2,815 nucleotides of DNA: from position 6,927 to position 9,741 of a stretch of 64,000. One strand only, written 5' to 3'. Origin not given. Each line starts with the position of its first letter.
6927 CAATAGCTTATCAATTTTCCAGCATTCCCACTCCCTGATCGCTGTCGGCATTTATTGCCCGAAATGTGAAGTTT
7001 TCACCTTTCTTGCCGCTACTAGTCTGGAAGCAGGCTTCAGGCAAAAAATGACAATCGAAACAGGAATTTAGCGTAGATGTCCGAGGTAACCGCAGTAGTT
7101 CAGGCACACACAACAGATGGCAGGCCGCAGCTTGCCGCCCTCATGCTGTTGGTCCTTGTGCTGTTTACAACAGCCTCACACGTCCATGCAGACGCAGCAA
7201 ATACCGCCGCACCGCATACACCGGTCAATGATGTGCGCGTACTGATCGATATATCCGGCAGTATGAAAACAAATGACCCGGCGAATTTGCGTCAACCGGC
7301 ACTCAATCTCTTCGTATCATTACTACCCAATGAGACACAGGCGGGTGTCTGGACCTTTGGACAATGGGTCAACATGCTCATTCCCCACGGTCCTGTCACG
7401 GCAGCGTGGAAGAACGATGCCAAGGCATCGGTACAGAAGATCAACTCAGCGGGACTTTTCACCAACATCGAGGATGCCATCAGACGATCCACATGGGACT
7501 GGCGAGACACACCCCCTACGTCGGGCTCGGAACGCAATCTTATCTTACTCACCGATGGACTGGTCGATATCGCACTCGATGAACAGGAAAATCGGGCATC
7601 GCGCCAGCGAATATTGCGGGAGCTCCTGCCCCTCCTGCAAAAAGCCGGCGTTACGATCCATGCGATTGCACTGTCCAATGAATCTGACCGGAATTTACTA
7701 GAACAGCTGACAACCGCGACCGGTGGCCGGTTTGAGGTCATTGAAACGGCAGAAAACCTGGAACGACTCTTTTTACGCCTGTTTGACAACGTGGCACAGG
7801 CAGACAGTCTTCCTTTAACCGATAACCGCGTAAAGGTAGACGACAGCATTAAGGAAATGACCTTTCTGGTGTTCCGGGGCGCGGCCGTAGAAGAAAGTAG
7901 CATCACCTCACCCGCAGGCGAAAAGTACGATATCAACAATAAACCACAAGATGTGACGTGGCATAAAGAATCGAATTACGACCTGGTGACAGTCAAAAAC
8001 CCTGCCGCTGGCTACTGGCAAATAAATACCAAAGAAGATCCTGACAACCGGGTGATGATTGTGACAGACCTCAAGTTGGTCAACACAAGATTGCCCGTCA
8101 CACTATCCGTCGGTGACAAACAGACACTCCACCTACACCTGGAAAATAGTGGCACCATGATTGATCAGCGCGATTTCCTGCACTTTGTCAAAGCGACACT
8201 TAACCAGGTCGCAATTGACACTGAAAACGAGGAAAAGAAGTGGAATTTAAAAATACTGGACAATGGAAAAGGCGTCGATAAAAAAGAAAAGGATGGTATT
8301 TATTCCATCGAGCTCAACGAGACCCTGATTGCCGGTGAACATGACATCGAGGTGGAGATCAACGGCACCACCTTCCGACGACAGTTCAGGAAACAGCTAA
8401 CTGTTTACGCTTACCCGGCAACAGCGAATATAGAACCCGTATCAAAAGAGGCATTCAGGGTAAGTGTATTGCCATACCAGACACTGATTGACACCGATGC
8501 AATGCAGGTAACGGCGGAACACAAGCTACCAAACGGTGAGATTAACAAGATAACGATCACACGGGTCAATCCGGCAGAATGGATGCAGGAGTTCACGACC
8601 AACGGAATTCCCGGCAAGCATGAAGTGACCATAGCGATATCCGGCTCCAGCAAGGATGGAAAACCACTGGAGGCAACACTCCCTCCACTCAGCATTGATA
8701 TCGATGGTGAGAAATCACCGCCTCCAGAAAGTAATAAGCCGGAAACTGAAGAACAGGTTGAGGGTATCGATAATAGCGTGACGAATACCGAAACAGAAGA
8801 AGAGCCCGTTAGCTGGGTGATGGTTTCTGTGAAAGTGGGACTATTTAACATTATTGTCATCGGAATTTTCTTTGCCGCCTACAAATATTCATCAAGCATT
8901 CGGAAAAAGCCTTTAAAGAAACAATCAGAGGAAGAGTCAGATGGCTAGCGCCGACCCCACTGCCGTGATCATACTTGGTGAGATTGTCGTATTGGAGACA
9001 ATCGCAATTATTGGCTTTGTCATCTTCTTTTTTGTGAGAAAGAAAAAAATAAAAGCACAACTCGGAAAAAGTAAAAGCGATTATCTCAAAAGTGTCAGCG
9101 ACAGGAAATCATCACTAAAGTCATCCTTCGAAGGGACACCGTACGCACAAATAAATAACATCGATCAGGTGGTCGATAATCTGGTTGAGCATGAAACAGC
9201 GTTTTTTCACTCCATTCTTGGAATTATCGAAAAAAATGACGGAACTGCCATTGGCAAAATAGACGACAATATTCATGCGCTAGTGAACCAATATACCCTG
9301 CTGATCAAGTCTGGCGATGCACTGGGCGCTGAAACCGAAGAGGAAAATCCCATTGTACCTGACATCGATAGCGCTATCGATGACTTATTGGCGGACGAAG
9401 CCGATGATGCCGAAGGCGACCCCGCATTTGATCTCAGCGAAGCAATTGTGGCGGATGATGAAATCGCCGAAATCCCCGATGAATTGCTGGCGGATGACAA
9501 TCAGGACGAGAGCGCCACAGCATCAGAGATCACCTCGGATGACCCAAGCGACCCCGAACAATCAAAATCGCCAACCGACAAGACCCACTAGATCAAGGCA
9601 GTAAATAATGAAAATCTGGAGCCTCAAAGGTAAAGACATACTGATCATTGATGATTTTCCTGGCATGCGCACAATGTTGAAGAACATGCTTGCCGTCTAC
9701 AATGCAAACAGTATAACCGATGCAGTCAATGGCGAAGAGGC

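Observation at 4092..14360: Low-GC signalling island combining a VWA protein with histidine kinases and a REC-TPR regulator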

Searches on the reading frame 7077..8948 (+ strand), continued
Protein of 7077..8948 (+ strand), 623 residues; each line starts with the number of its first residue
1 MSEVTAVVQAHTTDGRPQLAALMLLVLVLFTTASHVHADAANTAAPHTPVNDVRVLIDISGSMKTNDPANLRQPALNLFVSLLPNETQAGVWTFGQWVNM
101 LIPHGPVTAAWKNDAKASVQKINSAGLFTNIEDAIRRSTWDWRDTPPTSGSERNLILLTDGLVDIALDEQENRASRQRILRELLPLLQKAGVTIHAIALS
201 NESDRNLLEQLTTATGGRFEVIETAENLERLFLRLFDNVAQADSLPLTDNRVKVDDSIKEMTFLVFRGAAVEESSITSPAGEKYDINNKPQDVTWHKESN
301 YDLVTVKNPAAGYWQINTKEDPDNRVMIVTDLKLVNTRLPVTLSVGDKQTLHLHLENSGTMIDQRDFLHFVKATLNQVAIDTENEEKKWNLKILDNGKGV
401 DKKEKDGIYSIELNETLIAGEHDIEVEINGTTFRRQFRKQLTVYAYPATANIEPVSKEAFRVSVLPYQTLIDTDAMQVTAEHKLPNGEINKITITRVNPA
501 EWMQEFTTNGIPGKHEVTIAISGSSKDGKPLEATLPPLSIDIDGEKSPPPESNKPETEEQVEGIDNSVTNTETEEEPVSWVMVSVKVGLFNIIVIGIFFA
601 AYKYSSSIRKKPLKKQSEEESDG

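Call 110: search_protein_families(library=ncbifam, alignment_id=A3, max_evalue=1e-10)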
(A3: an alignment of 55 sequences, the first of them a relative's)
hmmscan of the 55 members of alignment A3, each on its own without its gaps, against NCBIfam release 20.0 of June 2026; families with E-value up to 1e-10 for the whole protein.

A. member 1, P0001 (623 aa): 1 family
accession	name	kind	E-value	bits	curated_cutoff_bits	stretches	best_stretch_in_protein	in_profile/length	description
TIGR03503.1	TIGR03503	hypoth_equivalog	4.6e-47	160.8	305.6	1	244-599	2-368/374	TIGR03503 family protein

B. families by the number of members that match (of 55 scanned): 1 family
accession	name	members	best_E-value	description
TIGR03503.1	TIGR03503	55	3.3e-53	TIGR03503 family protein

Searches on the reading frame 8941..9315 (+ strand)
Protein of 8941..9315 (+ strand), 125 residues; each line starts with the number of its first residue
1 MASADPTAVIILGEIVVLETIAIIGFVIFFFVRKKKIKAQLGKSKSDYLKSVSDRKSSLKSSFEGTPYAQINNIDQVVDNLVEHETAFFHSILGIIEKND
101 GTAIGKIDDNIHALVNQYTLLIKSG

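Call 85: find_homologous_proteins(query=A7, max_evalue=0.001)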
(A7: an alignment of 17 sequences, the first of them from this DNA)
Query A7 (17 sequences) (125 aa, profile of the alignment): 5 proteins with E <= 0.001 among 1970 candidates.
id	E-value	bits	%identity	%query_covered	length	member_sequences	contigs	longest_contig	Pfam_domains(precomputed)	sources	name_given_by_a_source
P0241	4.6e-33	132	-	-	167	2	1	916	-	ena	-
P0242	3.3e-30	122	100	100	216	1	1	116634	-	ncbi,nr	ncbi:MAG: hypothetical protein RRB22_07210 [Gammaproteobacteria bacterium]|nr:hypothetical protein [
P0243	6.1e-27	112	-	-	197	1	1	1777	-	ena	-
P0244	1.5e-26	111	81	100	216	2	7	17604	-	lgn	-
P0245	6.0e-25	105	78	100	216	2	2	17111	-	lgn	-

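Call 96: search_protein_representatives(alignment_id=A8)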
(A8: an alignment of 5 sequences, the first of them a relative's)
Query: 5 sequences, 207 profile positions. Proteins with E-value up to 0.001 (for the whole library): 844; up to 1e-10: 375; up to 1e-30: 12. The best 150 are listed.
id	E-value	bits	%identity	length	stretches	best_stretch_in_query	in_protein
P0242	1.5e-90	318.8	-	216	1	1-207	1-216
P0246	5.3e-58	212.4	-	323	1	1-181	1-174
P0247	2.0e-39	151.8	-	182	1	1-180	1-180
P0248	1.3e-36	142.5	-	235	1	1-180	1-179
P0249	5.7e-36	140.5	-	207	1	1-195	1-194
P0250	8.2e-36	139.9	-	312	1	1-183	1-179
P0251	2.0e-34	135.4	-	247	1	1-181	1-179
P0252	5.7e-34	133.9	-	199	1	1-195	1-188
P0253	9.7e-34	133.2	-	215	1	1-199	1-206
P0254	1.1e-33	133.0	-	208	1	1-181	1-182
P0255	9.8e-33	129.9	-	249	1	1-179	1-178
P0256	3.5e-31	124.8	-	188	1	1-190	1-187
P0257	1.9e-28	115.9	-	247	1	1-174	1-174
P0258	3.1e-28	115.2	-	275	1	3-181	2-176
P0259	1.0e-27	113.5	-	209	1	1-188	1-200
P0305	5.3e-21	91.6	-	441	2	1-179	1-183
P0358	1.1e-17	80.8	-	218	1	6-187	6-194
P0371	3.2e-17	79.2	-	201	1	1-184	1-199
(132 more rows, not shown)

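Call 112: find_encoding_contigs(protein=P0305, flank=6000, max_places=2)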
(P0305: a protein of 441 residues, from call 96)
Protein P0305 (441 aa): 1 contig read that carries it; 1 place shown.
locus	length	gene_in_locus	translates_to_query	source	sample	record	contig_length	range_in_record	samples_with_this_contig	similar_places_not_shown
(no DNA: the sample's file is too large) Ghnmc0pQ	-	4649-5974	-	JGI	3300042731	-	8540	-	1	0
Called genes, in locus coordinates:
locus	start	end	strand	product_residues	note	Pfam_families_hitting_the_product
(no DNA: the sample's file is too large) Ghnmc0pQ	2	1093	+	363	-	?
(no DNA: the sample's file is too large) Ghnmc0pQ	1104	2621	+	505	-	PF02878:PGM_PMM_I, PF02879:PGM_PMM_II, PF02880:PGM_PMM_III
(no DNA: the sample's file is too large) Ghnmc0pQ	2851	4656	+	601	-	PF00092:VWA, PF13519:VWA_2, PF13768:VWA_3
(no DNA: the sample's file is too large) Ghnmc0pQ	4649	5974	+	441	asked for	-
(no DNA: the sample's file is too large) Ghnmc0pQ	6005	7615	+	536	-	PF00072:Response_reg, PF13428:TPR_14 (faint), PF00515:TPR_1 (faint), PF07719:TPR_2 (faint), PF13181:TPR_8 (faint), PF14559:TPR_19 (weak), PF17874:TPR_MalT (weak), PF09976:TPR_21 (weak), +9 more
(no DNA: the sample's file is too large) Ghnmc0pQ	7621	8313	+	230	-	PF02518:HATPase_c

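Call 113: find_encoding_contigs(protein=P0371, flank=6000, max_places=1)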
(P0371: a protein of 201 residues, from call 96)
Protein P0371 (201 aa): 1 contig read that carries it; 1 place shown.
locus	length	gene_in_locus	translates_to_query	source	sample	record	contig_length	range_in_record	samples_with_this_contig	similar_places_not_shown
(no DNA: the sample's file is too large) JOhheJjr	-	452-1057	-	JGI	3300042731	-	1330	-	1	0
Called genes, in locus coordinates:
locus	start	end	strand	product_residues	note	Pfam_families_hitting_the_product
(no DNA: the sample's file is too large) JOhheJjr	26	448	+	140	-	-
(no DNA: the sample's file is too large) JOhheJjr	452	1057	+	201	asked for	-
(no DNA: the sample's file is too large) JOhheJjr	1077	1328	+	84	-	?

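Call 114: find_encoding_contigs(protein=P0358, flank=6000, max_places=1)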
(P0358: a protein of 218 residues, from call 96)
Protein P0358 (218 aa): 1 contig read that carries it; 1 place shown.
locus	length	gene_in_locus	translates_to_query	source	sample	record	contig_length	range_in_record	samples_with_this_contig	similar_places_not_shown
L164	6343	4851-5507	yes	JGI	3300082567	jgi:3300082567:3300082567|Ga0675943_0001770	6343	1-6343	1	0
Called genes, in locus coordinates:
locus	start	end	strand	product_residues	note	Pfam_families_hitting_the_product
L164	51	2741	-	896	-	PF12729:4HB_MCP_1 (weak), PF00512:HisKA, PF02518:HATPase_c, PF00072:Response_reg, PF01627:Hpt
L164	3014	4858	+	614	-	PF00092:VWA (faint), PF13519:VWA_2 (faint), PF23560:GBD_Hemicentin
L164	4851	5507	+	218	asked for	-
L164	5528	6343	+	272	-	?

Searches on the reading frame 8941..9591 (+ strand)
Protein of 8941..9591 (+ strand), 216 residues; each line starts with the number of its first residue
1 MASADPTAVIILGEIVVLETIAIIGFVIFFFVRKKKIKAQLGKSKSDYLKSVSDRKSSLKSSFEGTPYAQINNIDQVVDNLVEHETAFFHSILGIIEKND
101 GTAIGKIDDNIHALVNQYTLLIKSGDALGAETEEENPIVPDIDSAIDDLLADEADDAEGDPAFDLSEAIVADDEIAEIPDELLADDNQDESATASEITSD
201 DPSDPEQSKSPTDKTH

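Call 3: search_protein_families(library=pfam, proteins=[window:8941-9591:+], max_evalue=0.01)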
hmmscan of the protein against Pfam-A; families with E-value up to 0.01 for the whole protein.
window:8941-9591:+ (216 aa): 0 families

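Call 5: search_protein_families(library=ncbifam, proteins=[window:8941-9591:+], max_evalue=0.01)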
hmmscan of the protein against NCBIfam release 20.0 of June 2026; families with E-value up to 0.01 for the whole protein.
window:8941-9591:+ (216 aa): 0 families

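Call 52: search_protein_families(library=padloc, proteins=[window:8941-9591:+], max_evalue=0.001)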
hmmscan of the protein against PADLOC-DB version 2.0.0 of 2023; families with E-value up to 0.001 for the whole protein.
window:8941-9591:+ (216 aa): 0 families

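Call 65: search_solved_structures(query=A5, max_evalue=1)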
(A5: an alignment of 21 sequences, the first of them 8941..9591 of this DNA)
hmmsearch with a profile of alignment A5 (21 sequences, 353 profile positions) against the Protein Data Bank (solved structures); distinct sequences matched with E-value up to 1: 10.
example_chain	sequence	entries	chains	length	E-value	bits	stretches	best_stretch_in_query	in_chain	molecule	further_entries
5tgw_A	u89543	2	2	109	0.0023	20.7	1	87-167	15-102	PS1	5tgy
9cte_A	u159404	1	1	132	0.0085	18.8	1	68-130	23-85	De novo protein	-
7jrq_A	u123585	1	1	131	0.016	18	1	70-137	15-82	MPP1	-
6z35_A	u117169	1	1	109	0.11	15.1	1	72-167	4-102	Maquette 2-1ip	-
7jh6_A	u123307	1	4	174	0.13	14.9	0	87-124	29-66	Two-domain di-Zn(II) and porphyrin-binding protein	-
8vvn_B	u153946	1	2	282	0.14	14.8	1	10-60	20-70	Chemotaxis protein MotB-related protein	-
9dm3_A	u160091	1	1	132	0.27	13.9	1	44-126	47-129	naphthalenediimide binding protein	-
2klu_A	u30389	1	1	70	0.32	13.7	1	6-54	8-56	T-cell surface glycoprotein CD4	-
4ll7_A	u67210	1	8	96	0.57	12.8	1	102-192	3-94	SWI5-dependent HO expression protein 3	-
2n28_A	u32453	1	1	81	0.67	12.6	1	7-59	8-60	Protein Vpu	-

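Call 66: search_protein_families(library=pfam, alignment_id=A5, max_evalue=0.01)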
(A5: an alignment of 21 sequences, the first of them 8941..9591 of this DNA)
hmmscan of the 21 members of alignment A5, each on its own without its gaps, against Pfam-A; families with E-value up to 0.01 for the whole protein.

A. member 1, window:8941-9591:+ (216 aa): 0 families

B. families by the number of members that match (of 21 scanned): 17 families
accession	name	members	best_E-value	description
PF12325.13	TMF_TATA_bd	1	1.9e-07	TATA element modulatory factor 1 TATA binding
PF05887.16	Trypan_PARP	1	7.9e-06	Procyclic acidic repetitive protein (PARP)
PF09177.16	STX6_10_61_N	1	0.00028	Syntaxin 6/10/61, N-terminal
PF21314.2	TM_ErbB1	1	0.0005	Epidermal growth factor receptor transmembrane-juxtamembrane segment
PF07989.16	Cnn_1N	1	0.00085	Centrosomin N-terminal motif 1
PF17675.6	APG6_N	1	0.00088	Apg6 coiled-coil region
PF10374.15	EST1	1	0.001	Telomerase activating protein Est1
PF23349.2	BBS7_hp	1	0.0015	BBS7 hairpin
PF21924.1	XRCC4_CC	1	0.0019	XRCC4 coiled-coil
PF20084.4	TrbK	1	0.0023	Conjugative transfer region protein TrbK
PF21773.2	ODAD1_CC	1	0.0051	ODAD1 central coiled coil region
PF07926.17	TPR_MLP1_2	1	0.0051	TPR/MLP1/MLP2-like protein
PF24583.1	DUF7610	1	0.0061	Domain of unknown function (DUF7610)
PF02699.20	YajC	1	0.008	Preprotein translocase subunit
PF11728.13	ArAE_1_C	1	0.0091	Putative aromatic acid exporter C-terminal domain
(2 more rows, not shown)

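Call 80: search_protein_families(library=ncbifam, alignment_id=A5, max_evalue=0.01)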
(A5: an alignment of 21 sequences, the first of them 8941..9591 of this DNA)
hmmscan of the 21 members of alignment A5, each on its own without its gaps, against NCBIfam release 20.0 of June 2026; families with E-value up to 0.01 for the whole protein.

A. member 1, window:8941-9591:+ (216 aa): 0 families

B. families by the number of members that match (of 21 scanned): 18 families
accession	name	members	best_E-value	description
NF037973.1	metallo_SslE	1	7.2e-06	lipoprotein metalloprotease SslE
NF040676.1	wall_bind_EntB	1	1.4e-05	cell wall-binding protein EntB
NF008084.0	PRK10819.1-5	1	2.2e-05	TonB system transport protein TonB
NF033930.1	pneumo_PspA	1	2.9e-05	pneumococcal surface protein A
NF045487.1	ASRP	1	0.00032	archaea-specific SMC-related protein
NF008975.0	PRK12323.1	1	0.00078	DNA polymerase III subunit gamma/tau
TIGR02473.1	flagell_FliJ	1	0.00086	flagellar export protein FliJ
NF010535.0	PRK13923.1-3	1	0.00092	sporulation-specific transcriptional regulator GerR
NF005844.0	PRK07764.1-3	1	0.0011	DNA polymerase III subunit gamma and tau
TIGR03132.1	malonate_mdcB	1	0.0014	triphosphoribosyl-dephospho-CoA synthase MdcB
NF011521.0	PRK14960.1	1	0.0015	DNA polymerase III subunit gamma/tau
TIGR02168.1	SMC_prok_B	1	0.0025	chromosome segregation protein SMC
NF045627.1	HxpDPsynsmall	1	0.0041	hexaprenyl-diphosphate synthase small subunit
NF047542.1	telomere_Tap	1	0.0044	telomere-associated protein Tap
NF041669.1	GvpT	1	0.0046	GvpT/GvpP family gas vesicle accessory protein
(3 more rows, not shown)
